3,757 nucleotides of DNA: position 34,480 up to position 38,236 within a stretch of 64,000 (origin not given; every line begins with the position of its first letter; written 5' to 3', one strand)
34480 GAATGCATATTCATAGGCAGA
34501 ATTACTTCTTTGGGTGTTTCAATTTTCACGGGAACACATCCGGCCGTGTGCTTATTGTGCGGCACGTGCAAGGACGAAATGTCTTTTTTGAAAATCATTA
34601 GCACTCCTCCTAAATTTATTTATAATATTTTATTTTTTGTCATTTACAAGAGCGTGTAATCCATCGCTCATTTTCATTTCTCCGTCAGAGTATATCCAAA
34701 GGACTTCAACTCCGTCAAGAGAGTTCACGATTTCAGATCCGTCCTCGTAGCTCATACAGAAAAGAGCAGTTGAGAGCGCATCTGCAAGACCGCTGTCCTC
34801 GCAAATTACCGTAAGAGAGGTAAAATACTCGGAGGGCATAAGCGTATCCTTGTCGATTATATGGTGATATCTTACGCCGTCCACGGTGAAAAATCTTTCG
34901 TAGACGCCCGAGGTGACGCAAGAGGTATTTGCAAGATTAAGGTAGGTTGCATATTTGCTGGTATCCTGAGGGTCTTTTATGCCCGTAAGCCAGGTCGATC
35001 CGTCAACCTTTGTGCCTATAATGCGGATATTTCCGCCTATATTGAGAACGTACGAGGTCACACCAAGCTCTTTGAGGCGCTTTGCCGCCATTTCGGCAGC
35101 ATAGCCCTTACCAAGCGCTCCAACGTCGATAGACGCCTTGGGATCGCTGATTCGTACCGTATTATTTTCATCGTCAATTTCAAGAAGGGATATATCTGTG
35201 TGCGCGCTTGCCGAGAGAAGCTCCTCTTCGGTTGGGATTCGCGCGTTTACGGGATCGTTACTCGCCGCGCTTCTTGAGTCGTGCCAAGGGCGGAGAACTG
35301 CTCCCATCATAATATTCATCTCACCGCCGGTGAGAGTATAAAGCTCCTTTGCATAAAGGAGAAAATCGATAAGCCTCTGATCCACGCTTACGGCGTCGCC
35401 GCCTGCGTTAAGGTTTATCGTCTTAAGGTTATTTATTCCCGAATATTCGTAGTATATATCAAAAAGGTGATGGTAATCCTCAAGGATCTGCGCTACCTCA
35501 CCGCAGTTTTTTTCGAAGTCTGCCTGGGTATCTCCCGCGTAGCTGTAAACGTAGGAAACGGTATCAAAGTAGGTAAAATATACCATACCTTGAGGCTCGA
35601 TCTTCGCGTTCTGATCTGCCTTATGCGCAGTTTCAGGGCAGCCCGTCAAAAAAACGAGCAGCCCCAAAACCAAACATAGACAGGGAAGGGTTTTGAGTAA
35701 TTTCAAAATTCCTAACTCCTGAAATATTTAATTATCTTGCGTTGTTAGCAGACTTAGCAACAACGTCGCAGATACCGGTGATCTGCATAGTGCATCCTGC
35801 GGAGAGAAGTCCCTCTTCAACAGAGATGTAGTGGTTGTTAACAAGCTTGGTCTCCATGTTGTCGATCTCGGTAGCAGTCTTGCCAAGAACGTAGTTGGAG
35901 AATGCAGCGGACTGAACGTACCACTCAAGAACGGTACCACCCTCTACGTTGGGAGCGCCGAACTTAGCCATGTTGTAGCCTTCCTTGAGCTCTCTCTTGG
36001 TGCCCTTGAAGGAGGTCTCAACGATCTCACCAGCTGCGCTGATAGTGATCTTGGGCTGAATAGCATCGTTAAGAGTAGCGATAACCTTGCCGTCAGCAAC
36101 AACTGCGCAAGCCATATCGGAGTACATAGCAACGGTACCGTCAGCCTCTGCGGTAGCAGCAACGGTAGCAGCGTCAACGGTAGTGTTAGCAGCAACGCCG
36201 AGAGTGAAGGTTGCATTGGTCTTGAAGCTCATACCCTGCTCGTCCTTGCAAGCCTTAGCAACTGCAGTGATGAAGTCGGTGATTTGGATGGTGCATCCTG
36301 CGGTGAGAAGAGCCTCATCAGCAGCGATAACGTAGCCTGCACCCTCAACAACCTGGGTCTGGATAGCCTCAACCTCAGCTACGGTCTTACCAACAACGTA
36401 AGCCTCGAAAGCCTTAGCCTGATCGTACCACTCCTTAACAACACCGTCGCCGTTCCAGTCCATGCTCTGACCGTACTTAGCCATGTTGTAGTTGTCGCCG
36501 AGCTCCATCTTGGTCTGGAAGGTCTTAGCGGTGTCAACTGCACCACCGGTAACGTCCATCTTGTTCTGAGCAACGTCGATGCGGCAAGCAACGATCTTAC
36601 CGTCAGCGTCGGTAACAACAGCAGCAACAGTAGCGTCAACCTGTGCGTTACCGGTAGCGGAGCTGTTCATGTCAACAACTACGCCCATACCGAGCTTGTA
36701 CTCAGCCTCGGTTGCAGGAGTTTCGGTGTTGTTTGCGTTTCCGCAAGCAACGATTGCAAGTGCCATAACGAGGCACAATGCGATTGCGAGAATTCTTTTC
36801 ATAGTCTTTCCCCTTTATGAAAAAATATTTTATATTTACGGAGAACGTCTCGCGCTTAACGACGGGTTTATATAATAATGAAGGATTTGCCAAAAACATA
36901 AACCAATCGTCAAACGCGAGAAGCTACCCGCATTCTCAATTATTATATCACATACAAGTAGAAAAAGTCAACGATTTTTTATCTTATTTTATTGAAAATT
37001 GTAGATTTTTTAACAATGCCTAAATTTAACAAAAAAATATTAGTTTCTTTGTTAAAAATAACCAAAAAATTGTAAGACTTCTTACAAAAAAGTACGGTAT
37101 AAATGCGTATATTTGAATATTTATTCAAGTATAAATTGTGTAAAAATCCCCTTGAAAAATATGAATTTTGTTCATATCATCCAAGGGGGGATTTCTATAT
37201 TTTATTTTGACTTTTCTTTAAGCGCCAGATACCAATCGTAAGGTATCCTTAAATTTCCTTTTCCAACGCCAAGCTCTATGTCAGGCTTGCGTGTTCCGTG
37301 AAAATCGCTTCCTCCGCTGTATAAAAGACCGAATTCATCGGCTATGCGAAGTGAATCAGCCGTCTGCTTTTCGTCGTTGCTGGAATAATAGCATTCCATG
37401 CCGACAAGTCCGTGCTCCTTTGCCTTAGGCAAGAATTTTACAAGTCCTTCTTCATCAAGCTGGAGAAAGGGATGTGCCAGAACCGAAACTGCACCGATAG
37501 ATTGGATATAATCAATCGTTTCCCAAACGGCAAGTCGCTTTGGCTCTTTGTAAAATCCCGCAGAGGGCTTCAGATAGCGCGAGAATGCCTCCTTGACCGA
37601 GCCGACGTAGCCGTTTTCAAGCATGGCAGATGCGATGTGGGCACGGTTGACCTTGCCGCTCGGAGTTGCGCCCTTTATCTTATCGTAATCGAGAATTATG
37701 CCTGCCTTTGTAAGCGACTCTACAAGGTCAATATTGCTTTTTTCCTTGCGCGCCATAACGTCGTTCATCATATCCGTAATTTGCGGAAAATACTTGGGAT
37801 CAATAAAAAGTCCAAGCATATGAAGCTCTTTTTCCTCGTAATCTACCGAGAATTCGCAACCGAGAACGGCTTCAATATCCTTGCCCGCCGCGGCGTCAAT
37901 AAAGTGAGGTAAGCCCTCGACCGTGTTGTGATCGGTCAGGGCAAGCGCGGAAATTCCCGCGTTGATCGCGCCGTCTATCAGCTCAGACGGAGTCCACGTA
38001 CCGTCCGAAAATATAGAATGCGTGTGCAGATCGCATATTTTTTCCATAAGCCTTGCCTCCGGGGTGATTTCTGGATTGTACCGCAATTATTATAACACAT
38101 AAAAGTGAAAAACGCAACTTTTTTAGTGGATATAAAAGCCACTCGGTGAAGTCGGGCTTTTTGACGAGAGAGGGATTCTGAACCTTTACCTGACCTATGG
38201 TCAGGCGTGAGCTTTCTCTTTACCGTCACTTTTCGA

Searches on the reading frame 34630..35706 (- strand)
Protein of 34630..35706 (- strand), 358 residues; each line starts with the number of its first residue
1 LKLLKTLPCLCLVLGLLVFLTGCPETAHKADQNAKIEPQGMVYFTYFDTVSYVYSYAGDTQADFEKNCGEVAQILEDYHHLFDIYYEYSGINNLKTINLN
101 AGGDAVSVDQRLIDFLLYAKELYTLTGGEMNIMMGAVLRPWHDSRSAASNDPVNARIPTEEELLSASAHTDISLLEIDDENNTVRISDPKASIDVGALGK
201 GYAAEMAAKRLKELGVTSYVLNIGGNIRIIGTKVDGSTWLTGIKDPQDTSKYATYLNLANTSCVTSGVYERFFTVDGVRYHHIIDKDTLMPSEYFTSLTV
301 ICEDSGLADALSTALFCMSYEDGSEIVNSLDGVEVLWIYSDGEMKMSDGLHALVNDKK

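Call 15: search_protein_families(library=pfam, proteins=[window:34630-35706:-], max_evalue=0.00001)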
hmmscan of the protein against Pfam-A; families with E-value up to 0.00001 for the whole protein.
window:34630-35706:- (358 aa): 1 family
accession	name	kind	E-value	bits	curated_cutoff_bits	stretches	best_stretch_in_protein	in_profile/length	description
PF02424.20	ApbE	-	3e-63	214.3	25.6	1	70-337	16-266/266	ApbE family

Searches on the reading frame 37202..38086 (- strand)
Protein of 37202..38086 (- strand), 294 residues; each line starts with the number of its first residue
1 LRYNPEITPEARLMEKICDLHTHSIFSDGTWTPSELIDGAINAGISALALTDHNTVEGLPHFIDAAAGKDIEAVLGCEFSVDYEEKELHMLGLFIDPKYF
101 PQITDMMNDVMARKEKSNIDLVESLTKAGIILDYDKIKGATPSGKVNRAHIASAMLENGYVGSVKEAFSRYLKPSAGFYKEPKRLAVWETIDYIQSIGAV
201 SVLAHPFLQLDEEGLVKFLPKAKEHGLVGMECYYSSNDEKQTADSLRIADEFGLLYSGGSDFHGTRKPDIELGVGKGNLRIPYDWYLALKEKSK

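Call 16: search_protein_families(library=pfam, proteins=[window:37202-38086:-], max_evalue=0.00001)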
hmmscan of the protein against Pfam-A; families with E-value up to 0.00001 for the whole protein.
window:37202-38086:- (294 aa): 1 family
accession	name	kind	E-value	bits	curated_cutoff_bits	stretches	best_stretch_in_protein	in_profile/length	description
PF02811.25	PHP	-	1.1e-17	65.3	26.4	1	19-109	1-94/164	PHP domain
